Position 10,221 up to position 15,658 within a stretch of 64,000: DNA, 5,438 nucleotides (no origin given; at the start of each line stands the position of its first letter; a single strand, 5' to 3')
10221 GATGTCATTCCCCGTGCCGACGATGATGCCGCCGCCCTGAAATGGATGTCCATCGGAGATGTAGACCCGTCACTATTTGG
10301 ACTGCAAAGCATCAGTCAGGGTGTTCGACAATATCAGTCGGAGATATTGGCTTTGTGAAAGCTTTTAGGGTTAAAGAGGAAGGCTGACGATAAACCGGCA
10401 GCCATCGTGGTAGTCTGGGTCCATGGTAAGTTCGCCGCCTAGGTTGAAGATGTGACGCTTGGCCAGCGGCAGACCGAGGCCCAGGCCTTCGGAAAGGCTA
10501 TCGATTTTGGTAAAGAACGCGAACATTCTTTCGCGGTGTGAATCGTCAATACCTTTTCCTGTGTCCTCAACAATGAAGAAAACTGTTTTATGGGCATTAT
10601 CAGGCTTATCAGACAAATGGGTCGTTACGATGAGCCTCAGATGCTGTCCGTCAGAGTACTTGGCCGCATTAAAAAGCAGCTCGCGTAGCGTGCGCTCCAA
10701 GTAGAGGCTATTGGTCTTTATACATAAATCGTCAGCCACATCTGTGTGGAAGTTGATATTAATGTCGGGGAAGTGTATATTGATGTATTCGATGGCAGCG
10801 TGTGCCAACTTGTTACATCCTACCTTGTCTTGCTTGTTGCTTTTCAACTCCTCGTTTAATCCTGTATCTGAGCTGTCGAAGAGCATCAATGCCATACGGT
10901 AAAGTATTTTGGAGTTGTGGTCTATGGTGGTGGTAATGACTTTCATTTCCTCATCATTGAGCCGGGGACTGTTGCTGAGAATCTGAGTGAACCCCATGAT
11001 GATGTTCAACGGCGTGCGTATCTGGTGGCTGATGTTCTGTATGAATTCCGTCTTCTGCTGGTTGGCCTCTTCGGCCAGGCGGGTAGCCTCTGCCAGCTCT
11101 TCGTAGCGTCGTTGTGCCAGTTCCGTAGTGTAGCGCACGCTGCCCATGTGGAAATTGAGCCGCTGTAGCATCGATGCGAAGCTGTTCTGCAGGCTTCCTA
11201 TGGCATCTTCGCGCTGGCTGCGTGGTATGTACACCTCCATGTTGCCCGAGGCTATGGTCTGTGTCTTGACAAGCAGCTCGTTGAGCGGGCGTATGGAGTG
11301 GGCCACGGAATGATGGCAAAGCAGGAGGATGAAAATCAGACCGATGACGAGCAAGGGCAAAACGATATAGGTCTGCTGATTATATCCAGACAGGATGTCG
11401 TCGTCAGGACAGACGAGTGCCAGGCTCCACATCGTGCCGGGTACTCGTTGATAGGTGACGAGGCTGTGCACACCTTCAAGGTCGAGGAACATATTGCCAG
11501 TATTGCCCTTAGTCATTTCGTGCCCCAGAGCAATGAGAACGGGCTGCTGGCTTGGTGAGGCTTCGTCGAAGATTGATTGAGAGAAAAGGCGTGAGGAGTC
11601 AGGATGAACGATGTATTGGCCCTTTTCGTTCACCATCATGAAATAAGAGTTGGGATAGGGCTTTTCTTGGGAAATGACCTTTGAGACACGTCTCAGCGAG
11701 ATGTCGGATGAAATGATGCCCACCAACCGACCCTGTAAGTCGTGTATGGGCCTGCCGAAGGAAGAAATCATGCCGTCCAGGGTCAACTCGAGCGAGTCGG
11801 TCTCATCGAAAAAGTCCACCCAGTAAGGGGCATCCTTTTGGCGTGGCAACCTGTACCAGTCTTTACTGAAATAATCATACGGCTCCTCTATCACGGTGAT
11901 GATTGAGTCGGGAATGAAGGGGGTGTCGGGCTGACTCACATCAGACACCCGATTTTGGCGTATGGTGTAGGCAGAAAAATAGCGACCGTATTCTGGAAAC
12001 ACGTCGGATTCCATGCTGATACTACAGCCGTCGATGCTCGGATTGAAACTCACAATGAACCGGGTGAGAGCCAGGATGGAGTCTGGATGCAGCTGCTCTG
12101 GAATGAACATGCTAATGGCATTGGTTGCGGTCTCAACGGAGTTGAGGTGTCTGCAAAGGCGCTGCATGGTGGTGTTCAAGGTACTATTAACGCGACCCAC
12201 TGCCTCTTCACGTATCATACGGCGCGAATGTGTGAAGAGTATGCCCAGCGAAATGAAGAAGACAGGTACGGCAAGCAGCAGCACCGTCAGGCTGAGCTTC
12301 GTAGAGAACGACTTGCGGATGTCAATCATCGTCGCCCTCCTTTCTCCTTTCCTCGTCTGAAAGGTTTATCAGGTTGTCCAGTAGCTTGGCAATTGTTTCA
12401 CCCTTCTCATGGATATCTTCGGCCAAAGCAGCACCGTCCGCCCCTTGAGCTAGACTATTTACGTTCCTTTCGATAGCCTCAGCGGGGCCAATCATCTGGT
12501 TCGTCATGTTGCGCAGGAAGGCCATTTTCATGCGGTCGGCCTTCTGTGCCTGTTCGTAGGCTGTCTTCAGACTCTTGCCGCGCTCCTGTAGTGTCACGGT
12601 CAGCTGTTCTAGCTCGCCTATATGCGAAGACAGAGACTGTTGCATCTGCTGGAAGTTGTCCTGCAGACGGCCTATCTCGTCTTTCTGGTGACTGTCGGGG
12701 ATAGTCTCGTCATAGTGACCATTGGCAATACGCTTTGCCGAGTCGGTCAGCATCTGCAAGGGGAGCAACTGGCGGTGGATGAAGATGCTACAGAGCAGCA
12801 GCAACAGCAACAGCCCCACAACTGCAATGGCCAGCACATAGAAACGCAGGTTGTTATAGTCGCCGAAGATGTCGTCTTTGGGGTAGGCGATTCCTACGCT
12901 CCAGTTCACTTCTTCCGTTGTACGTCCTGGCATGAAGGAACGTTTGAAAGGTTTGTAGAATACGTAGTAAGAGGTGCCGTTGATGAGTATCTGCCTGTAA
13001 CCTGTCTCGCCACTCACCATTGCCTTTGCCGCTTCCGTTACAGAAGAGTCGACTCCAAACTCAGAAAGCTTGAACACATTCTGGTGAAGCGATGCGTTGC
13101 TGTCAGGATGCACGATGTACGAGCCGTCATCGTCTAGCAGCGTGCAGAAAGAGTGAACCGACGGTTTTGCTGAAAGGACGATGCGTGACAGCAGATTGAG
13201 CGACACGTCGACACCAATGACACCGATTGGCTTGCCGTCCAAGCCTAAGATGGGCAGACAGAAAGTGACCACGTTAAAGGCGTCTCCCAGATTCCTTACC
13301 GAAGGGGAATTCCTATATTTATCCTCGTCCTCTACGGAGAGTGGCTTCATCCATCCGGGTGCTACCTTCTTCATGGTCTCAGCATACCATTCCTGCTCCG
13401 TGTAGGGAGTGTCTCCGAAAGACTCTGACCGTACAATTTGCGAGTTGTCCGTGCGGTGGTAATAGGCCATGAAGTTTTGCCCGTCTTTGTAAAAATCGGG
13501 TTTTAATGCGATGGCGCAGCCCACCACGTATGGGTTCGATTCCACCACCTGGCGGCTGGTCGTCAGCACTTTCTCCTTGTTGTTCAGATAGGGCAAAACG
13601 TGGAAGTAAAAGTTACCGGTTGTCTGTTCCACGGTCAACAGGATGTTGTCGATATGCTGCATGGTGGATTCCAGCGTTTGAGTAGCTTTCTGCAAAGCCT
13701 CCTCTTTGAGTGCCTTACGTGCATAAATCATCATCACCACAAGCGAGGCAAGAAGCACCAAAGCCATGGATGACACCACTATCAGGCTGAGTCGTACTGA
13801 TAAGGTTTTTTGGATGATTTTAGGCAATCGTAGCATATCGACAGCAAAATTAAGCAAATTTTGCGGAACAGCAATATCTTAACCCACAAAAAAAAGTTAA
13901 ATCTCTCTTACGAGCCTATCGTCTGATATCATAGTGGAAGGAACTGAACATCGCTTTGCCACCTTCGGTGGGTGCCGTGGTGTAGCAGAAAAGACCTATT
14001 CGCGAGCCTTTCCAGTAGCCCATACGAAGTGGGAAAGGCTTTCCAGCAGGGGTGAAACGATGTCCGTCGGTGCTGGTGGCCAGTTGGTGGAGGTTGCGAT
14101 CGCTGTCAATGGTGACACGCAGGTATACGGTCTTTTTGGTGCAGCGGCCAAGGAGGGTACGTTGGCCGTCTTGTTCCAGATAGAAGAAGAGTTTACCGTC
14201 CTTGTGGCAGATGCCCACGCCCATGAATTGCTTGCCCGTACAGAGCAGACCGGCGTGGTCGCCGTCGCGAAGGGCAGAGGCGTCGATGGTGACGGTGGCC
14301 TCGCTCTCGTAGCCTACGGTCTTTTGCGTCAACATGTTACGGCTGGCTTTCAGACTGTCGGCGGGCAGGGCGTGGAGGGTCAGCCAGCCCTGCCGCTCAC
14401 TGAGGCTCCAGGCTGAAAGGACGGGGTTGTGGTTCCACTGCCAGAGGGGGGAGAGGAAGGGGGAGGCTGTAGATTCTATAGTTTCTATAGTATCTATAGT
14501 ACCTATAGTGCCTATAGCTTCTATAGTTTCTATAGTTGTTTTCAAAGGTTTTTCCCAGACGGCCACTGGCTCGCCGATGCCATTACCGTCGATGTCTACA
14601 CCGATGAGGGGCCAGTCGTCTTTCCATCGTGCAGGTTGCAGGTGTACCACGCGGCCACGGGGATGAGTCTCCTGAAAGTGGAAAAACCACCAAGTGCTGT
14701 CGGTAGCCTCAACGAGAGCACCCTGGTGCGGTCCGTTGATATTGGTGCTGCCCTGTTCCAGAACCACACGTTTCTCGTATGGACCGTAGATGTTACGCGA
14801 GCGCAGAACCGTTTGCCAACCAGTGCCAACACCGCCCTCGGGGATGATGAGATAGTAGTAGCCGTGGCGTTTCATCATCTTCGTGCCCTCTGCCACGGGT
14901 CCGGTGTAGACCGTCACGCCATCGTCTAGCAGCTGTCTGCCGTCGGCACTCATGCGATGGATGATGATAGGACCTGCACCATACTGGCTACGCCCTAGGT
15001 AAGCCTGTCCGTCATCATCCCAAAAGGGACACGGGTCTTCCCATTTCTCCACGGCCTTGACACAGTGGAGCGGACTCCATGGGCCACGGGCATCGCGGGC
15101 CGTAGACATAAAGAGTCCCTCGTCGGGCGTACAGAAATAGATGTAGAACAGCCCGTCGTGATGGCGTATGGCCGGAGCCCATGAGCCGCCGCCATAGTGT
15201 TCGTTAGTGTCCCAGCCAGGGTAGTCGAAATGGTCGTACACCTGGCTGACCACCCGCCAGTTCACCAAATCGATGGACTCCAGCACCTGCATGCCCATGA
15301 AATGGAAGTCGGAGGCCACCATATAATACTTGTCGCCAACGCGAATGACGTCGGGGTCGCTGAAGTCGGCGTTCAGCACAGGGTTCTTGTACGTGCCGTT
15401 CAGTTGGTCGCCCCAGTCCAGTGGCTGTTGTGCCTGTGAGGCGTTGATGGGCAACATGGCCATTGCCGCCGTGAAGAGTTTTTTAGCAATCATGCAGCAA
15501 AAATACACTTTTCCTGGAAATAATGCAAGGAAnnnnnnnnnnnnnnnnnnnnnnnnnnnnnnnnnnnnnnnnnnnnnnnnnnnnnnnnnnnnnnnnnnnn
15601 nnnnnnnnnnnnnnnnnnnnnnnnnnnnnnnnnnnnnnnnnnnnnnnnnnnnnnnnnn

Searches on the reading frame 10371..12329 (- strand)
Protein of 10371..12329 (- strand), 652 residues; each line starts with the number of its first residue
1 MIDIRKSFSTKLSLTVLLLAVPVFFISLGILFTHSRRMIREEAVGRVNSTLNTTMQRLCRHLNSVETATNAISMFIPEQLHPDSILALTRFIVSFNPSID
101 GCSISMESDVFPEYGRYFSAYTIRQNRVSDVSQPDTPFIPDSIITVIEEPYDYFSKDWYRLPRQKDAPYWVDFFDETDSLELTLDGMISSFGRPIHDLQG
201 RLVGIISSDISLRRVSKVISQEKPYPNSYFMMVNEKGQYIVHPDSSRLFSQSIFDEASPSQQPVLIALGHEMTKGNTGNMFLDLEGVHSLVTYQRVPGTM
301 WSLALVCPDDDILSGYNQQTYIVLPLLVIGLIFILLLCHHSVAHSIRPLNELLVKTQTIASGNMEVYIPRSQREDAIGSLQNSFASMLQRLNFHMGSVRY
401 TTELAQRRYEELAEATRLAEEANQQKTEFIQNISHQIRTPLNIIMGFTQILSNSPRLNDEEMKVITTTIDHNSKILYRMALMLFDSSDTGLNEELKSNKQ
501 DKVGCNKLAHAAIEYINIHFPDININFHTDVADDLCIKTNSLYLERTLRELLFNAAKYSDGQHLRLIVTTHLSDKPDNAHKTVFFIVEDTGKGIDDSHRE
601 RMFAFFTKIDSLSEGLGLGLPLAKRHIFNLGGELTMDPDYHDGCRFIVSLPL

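Call 79: search_protein_families(library=pfam, proteins=[window:10371-12329:-], max_evalue=0.00001)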
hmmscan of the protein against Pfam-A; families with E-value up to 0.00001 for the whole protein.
window:10371-12329:- (652 aa): 4 families
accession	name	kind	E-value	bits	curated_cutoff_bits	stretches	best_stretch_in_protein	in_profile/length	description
PF02743.24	dCache_1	-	5.6e-16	59.2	45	1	88-304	58-238/240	Cache domain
PF02518.31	HATPase_c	-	2.8e-15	57.1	26.4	1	542-652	4-109/111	Histidine kinase-, DNA gyrase B-, and HSP90-like ATPase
PF00512.31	HisKA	-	5.8e-11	42.7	26.9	1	425-474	1-48/66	His Kinase A (phospho-acceptor) domain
PF22673.2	MCP-like_PDC_1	-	8.6e-08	33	27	1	88-215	4-111/113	Methyl-accepting chemotaxis protein-like, first PDC sensor domain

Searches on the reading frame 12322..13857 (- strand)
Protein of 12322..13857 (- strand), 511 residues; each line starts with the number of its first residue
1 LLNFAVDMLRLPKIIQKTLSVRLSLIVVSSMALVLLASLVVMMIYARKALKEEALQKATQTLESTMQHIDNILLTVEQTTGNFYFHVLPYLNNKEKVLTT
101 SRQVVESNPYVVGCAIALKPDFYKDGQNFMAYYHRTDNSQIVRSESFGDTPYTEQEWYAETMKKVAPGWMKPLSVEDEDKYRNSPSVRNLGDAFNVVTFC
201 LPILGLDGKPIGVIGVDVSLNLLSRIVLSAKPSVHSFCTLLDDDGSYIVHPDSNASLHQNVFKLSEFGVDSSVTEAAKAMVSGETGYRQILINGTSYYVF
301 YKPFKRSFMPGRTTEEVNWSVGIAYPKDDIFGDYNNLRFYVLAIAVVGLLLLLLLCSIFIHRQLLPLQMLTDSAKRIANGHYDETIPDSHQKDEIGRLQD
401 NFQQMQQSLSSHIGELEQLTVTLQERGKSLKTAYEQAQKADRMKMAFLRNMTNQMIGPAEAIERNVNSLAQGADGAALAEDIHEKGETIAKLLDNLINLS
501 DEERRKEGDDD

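Call 79: search_protein_families(library=pfam, proteins=[window:12322-13857:-], max_evalue=0.00001)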
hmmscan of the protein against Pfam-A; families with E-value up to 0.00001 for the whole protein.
window:12322-13857:- (511 aa): 3 families
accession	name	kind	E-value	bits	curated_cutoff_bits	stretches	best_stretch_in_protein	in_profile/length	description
PF02743.24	dCache_1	-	1.3e-17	64.6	45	1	49-308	2-234/240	Cache domain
PF22673.2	MCP-like_PDC_1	-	1.1e-12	48.8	27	1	102-223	6-111/113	Methyl-accepting chemotaxis protein-like, first PDC sensor domain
PF00672.30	HAMP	-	1.1e-12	48.4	25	1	359-410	2-52/53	HAMP domain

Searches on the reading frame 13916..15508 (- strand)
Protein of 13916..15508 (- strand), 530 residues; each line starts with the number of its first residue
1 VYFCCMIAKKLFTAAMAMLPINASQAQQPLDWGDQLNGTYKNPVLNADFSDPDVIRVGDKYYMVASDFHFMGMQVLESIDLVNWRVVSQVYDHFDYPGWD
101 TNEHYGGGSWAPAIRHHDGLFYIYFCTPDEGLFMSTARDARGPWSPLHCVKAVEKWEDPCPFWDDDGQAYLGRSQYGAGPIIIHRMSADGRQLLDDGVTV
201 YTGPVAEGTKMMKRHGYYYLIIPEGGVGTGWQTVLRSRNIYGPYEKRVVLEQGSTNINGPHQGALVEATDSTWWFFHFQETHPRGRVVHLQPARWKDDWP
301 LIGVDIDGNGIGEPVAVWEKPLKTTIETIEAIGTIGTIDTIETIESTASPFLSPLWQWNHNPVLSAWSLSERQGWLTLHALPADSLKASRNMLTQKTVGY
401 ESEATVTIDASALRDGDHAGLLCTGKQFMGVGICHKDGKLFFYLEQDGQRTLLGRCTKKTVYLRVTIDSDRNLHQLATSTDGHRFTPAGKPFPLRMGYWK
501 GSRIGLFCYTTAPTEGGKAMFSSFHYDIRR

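Call 79: search_protein_families(library=pfam, proteins=[window:13916-15508:-], max_evalue=0.00001)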
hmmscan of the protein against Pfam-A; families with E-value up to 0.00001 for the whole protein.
window:13916-15508:- (530 aa): 2 families
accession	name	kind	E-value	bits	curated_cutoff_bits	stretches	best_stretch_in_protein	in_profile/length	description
PF04616.20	Glyco_hydro_43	-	1.8e-57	195.3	32.2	1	40-300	1-288/288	Glycosyl hydrolases family 43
PF17851.8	GH43_C2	-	1.3e-27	97.3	22.7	1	349-526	6-202/203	Beta xylosidase C-terminal Concanavalin A-like domain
